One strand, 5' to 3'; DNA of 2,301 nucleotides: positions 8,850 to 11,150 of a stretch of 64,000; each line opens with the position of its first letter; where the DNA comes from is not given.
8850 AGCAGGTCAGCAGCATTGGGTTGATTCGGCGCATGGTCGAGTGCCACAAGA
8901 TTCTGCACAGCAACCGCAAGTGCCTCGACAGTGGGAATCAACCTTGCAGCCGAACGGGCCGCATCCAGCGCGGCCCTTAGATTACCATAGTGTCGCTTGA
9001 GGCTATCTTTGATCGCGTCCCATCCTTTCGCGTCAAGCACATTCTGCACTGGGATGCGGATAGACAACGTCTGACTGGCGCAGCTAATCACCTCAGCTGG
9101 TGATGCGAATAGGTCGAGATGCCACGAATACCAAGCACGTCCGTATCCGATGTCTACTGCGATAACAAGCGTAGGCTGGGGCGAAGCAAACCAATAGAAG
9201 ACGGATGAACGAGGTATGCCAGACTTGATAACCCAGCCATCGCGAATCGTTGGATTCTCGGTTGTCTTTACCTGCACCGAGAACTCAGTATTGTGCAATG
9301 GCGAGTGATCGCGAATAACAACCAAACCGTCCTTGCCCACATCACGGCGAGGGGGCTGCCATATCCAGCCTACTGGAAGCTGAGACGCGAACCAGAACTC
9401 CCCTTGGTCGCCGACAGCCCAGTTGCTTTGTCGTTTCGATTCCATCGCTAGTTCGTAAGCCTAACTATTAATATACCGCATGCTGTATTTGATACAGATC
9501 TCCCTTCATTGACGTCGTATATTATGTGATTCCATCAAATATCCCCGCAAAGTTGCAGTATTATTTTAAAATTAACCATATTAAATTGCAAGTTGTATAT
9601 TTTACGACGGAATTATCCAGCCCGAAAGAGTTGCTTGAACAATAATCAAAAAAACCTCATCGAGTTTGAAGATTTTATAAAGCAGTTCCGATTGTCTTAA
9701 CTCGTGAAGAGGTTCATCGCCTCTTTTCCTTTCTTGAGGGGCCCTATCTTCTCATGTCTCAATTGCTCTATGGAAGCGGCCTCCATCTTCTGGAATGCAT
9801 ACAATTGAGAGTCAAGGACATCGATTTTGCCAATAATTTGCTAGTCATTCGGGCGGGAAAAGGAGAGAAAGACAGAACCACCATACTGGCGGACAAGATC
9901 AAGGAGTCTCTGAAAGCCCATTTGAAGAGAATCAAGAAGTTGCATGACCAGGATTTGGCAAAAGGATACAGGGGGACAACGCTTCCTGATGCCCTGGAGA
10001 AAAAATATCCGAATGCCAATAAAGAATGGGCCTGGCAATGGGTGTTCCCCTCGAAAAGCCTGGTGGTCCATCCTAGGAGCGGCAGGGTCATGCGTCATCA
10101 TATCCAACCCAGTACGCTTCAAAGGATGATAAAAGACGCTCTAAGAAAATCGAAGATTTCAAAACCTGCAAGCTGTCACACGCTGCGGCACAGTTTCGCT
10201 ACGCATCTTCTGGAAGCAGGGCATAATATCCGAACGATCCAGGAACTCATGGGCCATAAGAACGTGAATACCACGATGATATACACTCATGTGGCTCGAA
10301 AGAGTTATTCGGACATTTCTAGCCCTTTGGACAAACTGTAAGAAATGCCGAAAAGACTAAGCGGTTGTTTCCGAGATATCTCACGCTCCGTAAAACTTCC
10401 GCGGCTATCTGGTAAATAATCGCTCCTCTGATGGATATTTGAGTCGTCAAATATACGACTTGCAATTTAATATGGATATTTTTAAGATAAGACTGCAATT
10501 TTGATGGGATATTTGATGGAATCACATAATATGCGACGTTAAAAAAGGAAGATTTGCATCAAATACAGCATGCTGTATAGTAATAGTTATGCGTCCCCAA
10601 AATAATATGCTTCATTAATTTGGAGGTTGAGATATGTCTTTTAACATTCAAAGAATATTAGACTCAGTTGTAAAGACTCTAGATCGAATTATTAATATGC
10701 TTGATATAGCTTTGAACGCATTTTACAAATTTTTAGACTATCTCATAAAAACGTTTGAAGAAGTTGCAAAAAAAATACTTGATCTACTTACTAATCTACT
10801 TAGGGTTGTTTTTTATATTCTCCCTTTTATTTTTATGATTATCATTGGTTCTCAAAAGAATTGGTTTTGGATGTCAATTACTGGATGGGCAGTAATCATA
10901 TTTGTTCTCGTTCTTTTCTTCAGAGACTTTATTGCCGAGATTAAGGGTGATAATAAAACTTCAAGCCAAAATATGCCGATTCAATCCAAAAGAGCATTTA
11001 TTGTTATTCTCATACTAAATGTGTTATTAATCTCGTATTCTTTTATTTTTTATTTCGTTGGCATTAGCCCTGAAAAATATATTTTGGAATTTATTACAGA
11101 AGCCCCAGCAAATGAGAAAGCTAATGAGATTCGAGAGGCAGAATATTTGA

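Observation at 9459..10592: Inverted pair of 150-bp repeats flanks the intI remnant; each ends on a cassette core and carries an outward promoter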

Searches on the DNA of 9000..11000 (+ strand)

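Call 43: build_rna_model(alignment_id=A3)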
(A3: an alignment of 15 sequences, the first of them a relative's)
Model R1 built from alignment A3 (15 sequences, 71 columns); structure: RNAalifold consensus.
model positions 61; base pairs 20; branch points 0; effective number of sequences 13.2; information 0.916 bits per position. Calibrated on 0.2 Mb of random sequence (short: E-values are rough).
structure used (alignment columns):
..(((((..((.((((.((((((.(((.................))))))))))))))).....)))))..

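Call 44: search_with_rna_model(model_id=R1, source=window, max_evalue=10, filters=off)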
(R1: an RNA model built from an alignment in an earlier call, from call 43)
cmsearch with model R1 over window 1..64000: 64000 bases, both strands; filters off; matches with E-value up to 10: 19.
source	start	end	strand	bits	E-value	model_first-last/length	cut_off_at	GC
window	8471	8531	-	60.4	3.2e-13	1-61/61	no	0.61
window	7226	7282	-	49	2.6e-10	1-61/61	no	0.54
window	11457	11515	+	48.7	3.1e-10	1-61/61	no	0.51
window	11937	12032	+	45.8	1.7e-09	1-61/61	no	0.7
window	15199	15258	-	43.4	6.9e-09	1-61/61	no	0.52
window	6660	6748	-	35.4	7.4e-07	1-61/61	no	0.47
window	6016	6102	-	32.2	4.9e-06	1-61/61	no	0.44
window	12948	13009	+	30.5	1.3e-05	1-61/61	no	0.61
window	14848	14904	+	29.7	2.1e-05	1-61/61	no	0.6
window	18367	18422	-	24.5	0.00046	3-59/61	no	0.48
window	17812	17900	-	19.6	0.0081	1-61/61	no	0.54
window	16063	16120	-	18.5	0.015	1-61/61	no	0.41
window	8471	8531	+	16.4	0.051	1-61/61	no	0.61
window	16063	16120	+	13.2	0.33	1-61/61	no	0.41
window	37692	37732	+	10.3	1.9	1-61/61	no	0.27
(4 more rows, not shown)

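Call 50: search_with_rna_model(model_id=R1, sources=[L001, L002, L003, L004, L012, L017, L022, L026, L041, L050, L052, L083, L089, L096, L112, L113, L047, L072, L090], max_evalue=0.01)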
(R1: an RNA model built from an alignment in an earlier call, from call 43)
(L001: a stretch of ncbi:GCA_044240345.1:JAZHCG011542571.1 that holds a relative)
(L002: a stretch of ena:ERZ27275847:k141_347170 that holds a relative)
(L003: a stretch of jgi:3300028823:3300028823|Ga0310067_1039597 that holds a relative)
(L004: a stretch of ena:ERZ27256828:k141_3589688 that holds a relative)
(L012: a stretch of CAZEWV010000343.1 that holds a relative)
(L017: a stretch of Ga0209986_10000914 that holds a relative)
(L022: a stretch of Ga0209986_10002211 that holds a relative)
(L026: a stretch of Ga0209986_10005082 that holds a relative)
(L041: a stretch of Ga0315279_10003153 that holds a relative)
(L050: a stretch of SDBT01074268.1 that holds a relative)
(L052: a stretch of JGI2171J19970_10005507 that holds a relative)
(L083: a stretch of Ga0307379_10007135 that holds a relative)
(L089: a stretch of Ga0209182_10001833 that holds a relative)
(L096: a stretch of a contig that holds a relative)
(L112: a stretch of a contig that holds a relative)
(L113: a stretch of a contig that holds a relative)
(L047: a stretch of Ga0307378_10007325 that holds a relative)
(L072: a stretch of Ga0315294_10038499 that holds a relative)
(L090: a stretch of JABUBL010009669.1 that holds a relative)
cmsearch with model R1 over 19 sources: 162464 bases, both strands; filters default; matches with E-value up to 0.01: 60.
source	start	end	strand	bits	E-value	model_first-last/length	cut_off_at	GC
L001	1200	1265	+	62.8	2e-13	1-61/61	no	0.56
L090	2661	2719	+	52.3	9.3e-11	1-61/61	no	0.53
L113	5040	5099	+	51.4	1.6e-10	1-61/61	no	0.68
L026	1151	1210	-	50.4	2.8e-10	1-61/61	no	0.63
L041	673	803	-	44.7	8.4e-09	1-61/61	no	0.59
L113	7037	7167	+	44.7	8.4e-09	1-61/61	no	0.59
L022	7424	7481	+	44.4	9.6e-09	1-61/61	no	0.59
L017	5440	5498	+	42.5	3e-08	1-61/61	no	0.56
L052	2964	3059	+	42.2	3.6e-08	1-61/61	no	0.54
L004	13067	13124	+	41.8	4.6e-08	4-58/61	no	0.48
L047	5965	6022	+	41.8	4.6e-08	4-58/61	no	0.48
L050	4421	4479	+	41.4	5.7e-08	1-61/61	no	0.54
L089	5371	5428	+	40.8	8.2e-08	1-61/61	no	0.52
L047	14320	14380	-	40.7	8.8e-08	1-61/61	no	0.72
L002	3260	3350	+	40.2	1.1e-07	1-61/61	no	0.49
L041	2089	2143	-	39.4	1.8e-07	3-59/61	no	0.64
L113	5697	5751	+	39.4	1.8e-07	3-59/61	no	0.64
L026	9234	9294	+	39.1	2.2e-07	1-61/61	no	0.57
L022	5263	5325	+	38.8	2.6e-07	4-58/61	no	0.62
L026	10421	10495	+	38.7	2.8e-07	1-61/61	no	0.49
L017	795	864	-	38.3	3.5e-07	1-61/61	no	0.47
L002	167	223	-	36.9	7.8e-07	1-61/61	no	0.54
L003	3194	3250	-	36.9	7.8e-07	1-61/61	no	0.54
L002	2735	2808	+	36.3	1.1e-06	1-61/61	no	0.53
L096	6609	6666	-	35.7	1.6e-06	1-61/61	no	0.57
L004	13997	14098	-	35.3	2e-06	1-61/61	no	0.66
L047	6895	6996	-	35.3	2e-06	1-61/61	no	0.66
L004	435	500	-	34.5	3.3e-06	1-61/61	no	0.64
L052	3807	3878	+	34.2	3.8e-06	1-61/61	no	0.62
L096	4642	4711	-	33.5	5.7e-06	1-61/61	no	0.37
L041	5138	5263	+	33.3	6.6e-06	1-61/61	no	0.59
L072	2593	2718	+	33.3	6.6e-06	1-61/61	no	0.59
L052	637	687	-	32.7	9.5e-06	5-57/61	no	0.61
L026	7657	7713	+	31.9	1.5e-05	5-57/61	no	0.54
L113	1132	1190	-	30.6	3.1e-05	1-61/61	no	0.53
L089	399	462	-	30.6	3.2e-05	1-61/61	no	0.59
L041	1711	1774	-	30.1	4.3e-05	1-61/61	no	0.61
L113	6066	6129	+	30.1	4.3e-05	1-61/61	no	0.61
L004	12270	12328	+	30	4.5e-05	1-61/61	no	0.53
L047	5168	5226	+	30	4.5e-05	1-61/61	no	0.53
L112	4968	5027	-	29.9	5e-05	1-61/61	no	0.52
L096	5707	5777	-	29.3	7e-05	1-61/61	no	0.37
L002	4052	4132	+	28.6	0.0001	1-61/61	no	0.56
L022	6069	6140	+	28.6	0.00011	1-61/61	no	0.53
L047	11622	11673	+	28.5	0.00011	4-58/61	no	0.54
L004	5872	5976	-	27.4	0.00021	1-61/61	no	0.46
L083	6201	6305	+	27.4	0.00021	1-61/61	no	0.46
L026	264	335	-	26.9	0.00028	1-61/61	no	0.54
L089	3085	3156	+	26.7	0.00031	1-61/61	no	0.5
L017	3736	3807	+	26.7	0.00032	1-61/61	no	0.53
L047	12070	12140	-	26.4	0.00037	4-58/61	no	0.55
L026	5818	5897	+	26.3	0.00041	1-61/61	no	0.56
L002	4868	4951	+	25.6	0.0006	1-61/61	no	0.54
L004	2960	3031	-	24.5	0.0012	1-61/61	no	0.49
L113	1963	2030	-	23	0.0029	5-57/61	no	0.65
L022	8096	8165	+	22.6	0.0034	1-61/61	no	0.49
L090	3501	3555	+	22.6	0.0034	1-43/61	3'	0.51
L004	1877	1948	-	22.3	0.0042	1-61/61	no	0.51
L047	13896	13979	-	21.5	0.0066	1-61/61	no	0.54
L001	10778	10848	-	21.3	0.0075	1-61/61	no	0.55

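Call 52: search_rna_families(source=window, start=9000, end=11000, threshold=evalue, max_evalue=1)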
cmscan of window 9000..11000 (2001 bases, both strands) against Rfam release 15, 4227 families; matches with E-value up to 1: 1.
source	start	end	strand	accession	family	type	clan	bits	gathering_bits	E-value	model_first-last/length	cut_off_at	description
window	10574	10655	+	RF00114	S15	Cis-reg; leader;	CL00121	17.7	39.5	0.39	7-82/117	no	Ribosomal S15 leader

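Call 53: search_with_rna_model(model_id=R1, sources=[L010, L013, L023, L040, L043, L054, L056, L059, L063, L065, L081, L082, L088, L092, L099, L103, L106, L109, L036, L005, L006, L014, L015, L093, L094], max_evalue=0.01)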
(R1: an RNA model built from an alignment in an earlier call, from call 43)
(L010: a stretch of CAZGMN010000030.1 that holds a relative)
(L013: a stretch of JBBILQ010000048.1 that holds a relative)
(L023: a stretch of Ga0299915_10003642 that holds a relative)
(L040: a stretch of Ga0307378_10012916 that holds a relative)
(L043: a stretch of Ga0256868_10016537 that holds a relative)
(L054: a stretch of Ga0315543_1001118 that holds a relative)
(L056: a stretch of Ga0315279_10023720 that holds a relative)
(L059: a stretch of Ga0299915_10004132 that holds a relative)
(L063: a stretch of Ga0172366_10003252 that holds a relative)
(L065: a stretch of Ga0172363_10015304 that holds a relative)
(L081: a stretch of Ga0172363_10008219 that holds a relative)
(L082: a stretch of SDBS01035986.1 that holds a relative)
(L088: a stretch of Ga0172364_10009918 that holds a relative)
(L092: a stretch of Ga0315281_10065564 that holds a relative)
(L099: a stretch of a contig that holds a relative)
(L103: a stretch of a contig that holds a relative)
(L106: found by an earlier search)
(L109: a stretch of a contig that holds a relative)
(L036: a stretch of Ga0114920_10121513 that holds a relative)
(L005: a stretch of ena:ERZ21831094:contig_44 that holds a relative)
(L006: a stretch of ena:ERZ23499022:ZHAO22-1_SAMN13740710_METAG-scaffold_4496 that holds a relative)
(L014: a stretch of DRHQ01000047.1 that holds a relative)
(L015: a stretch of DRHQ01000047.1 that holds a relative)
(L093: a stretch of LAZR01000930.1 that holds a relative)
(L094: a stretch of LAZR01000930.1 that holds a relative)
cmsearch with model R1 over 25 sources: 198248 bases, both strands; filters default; matches with E-value up to 0.01: 54.
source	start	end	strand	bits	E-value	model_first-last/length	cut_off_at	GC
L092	918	978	-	72.8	6.8e-16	1-61/61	no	0.7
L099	4433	4493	-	72.8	6.8e-16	1-61/61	no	0.7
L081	2957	3020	+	67.6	1.4e-14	1-61/61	no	0.69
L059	6688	6755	+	61.5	5.1e-13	1-61/61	no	0.71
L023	3870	3928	+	59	2.3e-12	1-61/61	no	0.63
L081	3718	3777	+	52.7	9e-11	1-61/61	no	0.62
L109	4930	4989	+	48.3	1.2e-09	1-61/61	no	0.77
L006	7284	7373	-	43.6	1.9e-08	1-61/61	no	0.56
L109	7294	7363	+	42.4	3.9e-08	1-61/61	no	0.54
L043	109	169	+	42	4.8e-08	1-61/61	no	0.67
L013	2164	2233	-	39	2.8e-07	1-61/61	no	0.64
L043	684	741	+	38.9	3e-07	1-61/61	no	0.43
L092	3398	3446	-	37.9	5.3e-07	7-55/61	no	0.65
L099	6913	6961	-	37.9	5.3e-07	7-55/61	no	0.65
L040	7649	7727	-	37.8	5.9e-07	1-61/61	no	0.51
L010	1101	1165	-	36.7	1.1e-06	1-61/61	no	0.55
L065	4695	4759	+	36.7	1.1e-06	1-61/61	no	0.55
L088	4120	4184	+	36.7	1.1e-06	1-61/61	no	0.55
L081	7544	7609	+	36.3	1.4e-06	1-61/61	no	0.48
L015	5359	5429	-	34.9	3.2e-06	1-61/61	no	0.49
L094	2521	2591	-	34.9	3.2e-06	1-61/61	no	0.49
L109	11085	11147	+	33.8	6e-06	1-61/61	no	0.49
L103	1286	1387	+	33.7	6.3e-06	1-61/61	no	0.67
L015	234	299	-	33.7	6.4e-06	1-61/61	no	0.62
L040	5436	5492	-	33.7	6.5e-06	1-61/61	no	0.54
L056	4855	4917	+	32.8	1.1e-05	1-61/61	no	0.57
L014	3608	3703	+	32.7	1.1e-05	1-61/61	no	0.57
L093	3071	3166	+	32.7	1.1e-05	1-61/61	no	0.57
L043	2166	2211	+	32.4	1.3e-05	9-54/61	no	0.63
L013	3039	3095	-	31.2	2.8e-05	1-61/61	no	0.54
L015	849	982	-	31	3.1e-05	1-61/61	no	0.47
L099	390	450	-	30.6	3.9e-05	1-61/61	no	0.49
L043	1650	1718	+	30.5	4.1e-05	1-61/61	no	0.59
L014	2827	2889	+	30.2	5e-05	1-61/61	no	0.56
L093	2290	2352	+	30.2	5e-05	1-61/61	no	0.56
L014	2102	2160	+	29.5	7.3e-05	1-61/61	no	0.51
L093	1565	1623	+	29.5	7.3e-05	1-61/61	no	0.51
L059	5055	5103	+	28.2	0.00016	7-55/61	no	0.61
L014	6506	6564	+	28.1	0.00017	1-61/61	no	0.41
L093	5969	6027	+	28.1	0.00017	1-61/61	no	0.41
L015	1830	1894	-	26.8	0.00036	1-61/61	no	0.58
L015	3111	3166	-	26.6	0.0004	5-57/61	no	0.57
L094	273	328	-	26.6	0.0004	5-57/61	no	0.57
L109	9313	9375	+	26.3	0.0005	1-61/61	no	0.54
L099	948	1005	-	25.9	0.00063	1-61/61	no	0.57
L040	9419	9487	-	25.1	0.001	1-61/61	no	0.48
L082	2800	2859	+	24.6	0.0013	1-61/61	no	0.62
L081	5832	5901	+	24.6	0.0013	1-61/61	no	0.51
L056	2925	2980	+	24.3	0.0016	1-61/61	no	0.43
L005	4603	4680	-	23.9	0.0021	1-61/61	no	0.55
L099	2378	2436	-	23.5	0.0025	1-61/61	no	0.69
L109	5380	5443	+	23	0.0033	1-61/61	no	0.55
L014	4908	4970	+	22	0.0062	5-57/61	no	0.4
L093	4371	4433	+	22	0.0062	5-57/61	no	0.4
